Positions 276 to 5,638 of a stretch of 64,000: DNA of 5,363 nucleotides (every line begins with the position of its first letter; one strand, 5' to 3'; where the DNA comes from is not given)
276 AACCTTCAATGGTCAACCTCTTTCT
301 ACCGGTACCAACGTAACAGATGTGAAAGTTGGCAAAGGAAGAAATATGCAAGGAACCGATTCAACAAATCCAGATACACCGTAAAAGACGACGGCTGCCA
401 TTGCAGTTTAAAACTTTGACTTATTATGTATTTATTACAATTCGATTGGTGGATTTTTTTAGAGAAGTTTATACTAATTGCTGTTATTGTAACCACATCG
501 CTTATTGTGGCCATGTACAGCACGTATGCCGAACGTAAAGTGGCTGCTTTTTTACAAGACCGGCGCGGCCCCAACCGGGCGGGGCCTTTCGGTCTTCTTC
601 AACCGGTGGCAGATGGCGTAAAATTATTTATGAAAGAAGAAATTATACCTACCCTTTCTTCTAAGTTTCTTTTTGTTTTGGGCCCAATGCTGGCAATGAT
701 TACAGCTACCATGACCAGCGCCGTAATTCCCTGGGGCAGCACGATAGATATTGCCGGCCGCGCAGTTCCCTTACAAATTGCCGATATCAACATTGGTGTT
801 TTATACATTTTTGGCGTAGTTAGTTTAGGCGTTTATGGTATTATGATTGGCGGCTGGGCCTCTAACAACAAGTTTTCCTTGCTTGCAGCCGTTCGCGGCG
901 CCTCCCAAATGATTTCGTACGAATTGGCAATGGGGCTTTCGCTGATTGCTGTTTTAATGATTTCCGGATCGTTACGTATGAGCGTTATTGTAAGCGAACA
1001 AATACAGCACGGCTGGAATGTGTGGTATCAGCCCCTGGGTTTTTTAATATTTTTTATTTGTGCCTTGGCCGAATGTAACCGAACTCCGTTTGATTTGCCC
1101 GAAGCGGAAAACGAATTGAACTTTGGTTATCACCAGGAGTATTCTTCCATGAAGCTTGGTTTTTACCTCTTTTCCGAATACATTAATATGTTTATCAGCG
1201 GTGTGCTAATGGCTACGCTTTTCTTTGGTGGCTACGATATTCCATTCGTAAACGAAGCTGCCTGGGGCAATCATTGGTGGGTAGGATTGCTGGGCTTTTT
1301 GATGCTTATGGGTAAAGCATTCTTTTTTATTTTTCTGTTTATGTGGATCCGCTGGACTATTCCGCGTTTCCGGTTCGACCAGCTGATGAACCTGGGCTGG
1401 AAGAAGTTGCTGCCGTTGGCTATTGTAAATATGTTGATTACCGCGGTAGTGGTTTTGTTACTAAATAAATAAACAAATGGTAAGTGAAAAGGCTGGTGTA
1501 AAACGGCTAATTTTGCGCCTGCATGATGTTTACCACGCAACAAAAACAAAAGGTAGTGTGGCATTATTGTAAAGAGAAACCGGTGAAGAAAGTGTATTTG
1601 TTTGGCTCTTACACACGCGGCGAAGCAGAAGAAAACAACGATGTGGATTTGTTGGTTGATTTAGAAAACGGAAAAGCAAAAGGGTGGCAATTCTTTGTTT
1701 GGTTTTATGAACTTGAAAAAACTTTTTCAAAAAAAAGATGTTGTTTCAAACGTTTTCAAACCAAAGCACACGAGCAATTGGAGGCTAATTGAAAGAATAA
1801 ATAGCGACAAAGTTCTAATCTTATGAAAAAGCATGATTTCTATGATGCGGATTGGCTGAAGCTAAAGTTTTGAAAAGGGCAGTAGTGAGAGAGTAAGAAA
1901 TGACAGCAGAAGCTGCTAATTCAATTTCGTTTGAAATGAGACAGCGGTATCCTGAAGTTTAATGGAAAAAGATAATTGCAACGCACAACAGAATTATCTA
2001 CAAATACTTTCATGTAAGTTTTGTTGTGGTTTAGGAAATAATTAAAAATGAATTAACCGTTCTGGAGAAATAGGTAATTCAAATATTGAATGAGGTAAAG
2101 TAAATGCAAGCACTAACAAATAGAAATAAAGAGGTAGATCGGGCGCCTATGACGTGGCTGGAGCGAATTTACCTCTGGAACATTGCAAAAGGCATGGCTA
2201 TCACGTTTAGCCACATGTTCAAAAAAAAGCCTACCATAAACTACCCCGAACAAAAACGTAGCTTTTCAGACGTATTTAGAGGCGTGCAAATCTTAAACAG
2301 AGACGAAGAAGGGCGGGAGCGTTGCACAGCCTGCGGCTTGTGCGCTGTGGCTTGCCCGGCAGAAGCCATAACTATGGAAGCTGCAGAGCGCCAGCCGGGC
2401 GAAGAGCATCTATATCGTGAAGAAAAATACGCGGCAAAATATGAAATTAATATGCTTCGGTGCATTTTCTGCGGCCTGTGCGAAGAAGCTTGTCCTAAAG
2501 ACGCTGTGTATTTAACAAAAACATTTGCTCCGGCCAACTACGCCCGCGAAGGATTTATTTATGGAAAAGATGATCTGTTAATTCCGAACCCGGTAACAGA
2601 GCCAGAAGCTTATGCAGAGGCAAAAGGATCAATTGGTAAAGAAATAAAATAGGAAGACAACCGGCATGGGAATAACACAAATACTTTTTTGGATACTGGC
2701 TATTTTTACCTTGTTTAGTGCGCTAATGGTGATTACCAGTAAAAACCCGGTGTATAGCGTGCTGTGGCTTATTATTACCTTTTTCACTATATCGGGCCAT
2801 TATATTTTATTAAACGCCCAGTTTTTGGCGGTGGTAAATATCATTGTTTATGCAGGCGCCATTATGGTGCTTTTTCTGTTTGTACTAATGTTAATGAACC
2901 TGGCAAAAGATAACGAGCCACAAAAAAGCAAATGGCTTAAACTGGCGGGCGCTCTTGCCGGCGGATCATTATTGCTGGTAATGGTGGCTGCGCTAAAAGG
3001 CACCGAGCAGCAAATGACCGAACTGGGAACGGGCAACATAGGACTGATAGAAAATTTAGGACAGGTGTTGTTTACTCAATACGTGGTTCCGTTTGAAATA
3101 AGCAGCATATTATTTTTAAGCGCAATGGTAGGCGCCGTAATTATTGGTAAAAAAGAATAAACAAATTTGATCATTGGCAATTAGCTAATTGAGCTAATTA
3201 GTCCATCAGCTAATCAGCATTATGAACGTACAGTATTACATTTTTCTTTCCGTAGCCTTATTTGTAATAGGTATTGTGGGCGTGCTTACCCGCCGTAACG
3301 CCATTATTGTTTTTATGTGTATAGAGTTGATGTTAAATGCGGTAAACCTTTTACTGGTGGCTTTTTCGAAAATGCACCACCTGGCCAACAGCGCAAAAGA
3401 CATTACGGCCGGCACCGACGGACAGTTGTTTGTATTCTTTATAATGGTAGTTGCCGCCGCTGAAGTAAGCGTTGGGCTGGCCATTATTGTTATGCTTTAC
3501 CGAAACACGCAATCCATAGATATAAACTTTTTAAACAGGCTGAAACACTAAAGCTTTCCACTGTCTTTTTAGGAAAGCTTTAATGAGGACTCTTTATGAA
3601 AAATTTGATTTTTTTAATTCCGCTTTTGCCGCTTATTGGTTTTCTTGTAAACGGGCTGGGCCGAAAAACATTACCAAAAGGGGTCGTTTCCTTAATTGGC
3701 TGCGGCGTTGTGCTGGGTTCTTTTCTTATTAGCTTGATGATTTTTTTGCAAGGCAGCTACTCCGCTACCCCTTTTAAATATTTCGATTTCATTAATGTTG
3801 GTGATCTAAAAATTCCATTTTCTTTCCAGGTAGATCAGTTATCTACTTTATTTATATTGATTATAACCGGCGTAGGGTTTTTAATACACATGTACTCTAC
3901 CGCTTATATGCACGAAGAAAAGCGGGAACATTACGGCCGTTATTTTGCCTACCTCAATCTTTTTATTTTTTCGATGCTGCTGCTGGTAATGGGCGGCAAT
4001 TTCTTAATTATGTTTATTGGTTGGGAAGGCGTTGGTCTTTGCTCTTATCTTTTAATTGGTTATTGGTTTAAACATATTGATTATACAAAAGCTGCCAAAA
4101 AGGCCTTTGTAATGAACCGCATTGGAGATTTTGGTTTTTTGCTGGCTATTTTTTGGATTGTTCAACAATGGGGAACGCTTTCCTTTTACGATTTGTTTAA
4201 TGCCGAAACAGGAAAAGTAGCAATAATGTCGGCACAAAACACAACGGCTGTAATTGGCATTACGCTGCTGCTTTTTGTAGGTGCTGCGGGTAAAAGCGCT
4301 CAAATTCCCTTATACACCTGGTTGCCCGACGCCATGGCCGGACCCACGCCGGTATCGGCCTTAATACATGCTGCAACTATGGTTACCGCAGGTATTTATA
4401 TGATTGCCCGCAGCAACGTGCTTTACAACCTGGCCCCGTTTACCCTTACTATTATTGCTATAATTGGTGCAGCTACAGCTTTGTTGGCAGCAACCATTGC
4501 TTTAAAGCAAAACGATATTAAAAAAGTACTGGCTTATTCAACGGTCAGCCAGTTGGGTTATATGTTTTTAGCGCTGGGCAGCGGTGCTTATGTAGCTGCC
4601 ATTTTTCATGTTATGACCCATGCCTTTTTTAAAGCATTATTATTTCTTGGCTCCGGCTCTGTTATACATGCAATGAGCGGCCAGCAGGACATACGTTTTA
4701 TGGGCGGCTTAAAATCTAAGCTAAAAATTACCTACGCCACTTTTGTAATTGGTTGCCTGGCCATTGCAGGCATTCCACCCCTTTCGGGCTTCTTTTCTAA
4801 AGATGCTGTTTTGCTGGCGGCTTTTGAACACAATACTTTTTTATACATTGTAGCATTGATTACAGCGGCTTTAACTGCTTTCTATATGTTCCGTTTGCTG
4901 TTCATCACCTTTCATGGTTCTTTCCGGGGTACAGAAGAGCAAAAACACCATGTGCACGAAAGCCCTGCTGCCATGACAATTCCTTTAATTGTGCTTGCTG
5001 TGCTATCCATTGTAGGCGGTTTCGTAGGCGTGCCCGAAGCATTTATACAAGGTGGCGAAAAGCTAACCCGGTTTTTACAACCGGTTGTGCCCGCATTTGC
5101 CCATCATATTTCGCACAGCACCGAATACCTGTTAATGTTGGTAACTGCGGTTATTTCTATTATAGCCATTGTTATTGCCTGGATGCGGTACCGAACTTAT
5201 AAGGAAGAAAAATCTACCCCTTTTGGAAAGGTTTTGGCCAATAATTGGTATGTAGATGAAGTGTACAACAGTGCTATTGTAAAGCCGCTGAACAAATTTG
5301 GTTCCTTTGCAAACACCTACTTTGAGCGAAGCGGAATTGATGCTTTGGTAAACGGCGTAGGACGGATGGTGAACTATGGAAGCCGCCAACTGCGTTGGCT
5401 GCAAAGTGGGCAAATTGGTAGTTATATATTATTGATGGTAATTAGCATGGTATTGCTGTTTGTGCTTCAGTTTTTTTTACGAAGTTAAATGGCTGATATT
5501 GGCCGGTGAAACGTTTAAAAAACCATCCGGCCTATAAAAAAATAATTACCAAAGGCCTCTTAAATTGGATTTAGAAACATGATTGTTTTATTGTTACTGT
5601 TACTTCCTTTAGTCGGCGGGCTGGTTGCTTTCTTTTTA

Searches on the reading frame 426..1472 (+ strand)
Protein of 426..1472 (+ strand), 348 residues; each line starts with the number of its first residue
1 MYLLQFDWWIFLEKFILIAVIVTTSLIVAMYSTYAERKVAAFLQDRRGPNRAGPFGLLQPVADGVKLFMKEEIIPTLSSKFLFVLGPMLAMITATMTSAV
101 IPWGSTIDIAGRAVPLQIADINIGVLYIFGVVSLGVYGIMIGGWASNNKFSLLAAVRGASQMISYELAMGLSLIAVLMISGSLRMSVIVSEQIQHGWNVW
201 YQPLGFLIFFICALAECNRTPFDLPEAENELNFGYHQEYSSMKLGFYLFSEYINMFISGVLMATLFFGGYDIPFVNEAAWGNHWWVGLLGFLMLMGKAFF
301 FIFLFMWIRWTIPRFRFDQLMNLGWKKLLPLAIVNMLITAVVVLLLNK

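Call 31: search_protein_families(library=pfam, proteins=[window:426-1472:+])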
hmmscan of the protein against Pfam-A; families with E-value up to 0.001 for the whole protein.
window:426-1472:+ (348 aa): 1 family
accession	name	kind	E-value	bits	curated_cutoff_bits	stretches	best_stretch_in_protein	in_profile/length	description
PF00146.26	NADHdh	-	8.5e-119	396.8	27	1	18-340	4-298/298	NADH dehydrogenase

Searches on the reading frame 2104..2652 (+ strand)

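Call 31: search_protein_families(library=pfam, proteins=[window:2104-2652:+])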
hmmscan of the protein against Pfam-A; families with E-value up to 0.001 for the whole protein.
window:2104-2652:+ (182 aa): 13 families
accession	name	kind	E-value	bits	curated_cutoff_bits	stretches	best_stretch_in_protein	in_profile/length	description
PF00037.32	Fer4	-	1.7e-14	53.4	21.1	2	113-135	1-23/24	4Fe-4S binding domain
PF12838.12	Fer4_7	-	1.5e-12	48.2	27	1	73-134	1-52/52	4Fe-4S dicluster domain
PF13183.11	Fer4_8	-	4.6e-10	40.3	27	1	72-133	3-67/68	4Fe-4S dicluster domain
PF13187.11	Fer4_9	-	3.7e-09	36.9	27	1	73-134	1-51/52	4Fe-4S dicluster domain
PF13237.11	Fer4_10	-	1.2e-08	35.1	25.5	1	71-131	6-53/53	4Fe-4S dicluster domain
PF13484.11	Fer4_16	-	2.5e-08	35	30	1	73-132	1-65/66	4Fe-4S double cluster binding domain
PF14697.11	Fer4_21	-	3.4e-08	33.9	35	1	71-91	38-59/59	4Fe-4S dicluster domain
PF12797.12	Fer4_2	-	1.5e-07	31.3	24.5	1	71-86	7-22/22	4Fe-4S binding domain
PF12837.12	Fer4_6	-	2.2e-07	30.9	25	1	71-89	6-24/24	4Fe-4S binding domain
PF13534.11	Fer4_17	-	9.8e-07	29.7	22.2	1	73-133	1-59/61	4Fe-4S dicluster domain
PF12800.12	Fer4_4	-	4.4e-06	27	24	0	72-86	2-16/17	4Fe-4S binding domain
PF25160.1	LdpA_Fe-S-bd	-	1.1e-05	25.6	27.6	0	68-92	22-46/49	LdpA Fe-S cluster-binding domain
PF12798.12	Fer4_3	-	1.3e-05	26.1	27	1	120-134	1-15/15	4Fe-4S binding domain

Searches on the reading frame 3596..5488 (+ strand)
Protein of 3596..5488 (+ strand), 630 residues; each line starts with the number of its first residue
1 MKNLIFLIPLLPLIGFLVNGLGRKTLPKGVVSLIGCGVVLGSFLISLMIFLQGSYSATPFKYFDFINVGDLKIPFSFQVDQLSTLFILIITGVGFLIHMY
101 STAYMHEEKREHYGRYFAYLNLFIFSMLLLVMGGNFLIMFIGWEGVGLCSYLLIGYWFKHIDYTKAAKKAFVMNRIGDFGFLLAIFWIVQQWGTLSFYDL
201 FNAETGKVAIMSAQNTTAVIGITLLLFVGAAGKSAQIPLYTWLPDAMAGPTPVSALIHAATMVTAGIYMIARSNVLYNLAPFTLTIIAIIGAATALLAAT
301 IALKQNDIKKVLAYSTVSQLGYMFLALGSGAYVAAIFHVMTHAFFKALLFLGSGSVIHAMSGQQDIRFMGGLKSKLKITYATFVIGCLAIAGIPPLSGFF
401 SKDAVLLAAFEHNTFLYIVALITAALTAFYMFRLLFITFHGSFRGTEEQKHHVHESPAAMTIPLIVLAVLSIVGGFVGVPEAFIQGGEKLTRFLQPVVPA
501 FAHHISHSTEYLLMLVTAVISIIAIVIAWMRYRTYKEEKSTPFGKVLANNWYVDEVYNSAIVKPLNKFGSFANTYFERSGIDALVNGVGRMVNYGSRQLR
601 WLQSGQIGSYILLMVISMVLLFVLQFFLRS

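Call 9: search_protein_families(library=pfam, proteins=[window:3596-5488:+])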
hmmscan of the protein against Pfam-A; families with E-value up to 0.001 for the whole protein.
window:3596-5488:+ (630 aa): 4 families
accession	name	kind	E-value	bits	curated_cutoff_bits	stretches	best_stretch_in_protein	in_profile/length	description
PF00361.26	Proton_antipo_M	-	2.8e-86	289.8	21.5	1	135-427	3-294/294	NADH:quinone oxidoreductase/Mrp antiporter, TM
PF00662.26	Proton_antipo_N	-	2.1e-18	66.4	24.5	1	65-117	1-51/51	NADH-Ubiquinone oxidoreductase (complex I), chain 5 N-terminus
PF06455.17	NADH5_C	-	8.9e-09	35.7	28.2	1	430-624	1-180/181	NADH dehydrogenase subunit 5 C-terminus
PF01010.25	Proton_antipo_C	-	5.8e-08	33.1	26.8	1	446-537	86-183/243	NADH-dehyrogenase subunit F, TMs, (complex I) C-terminus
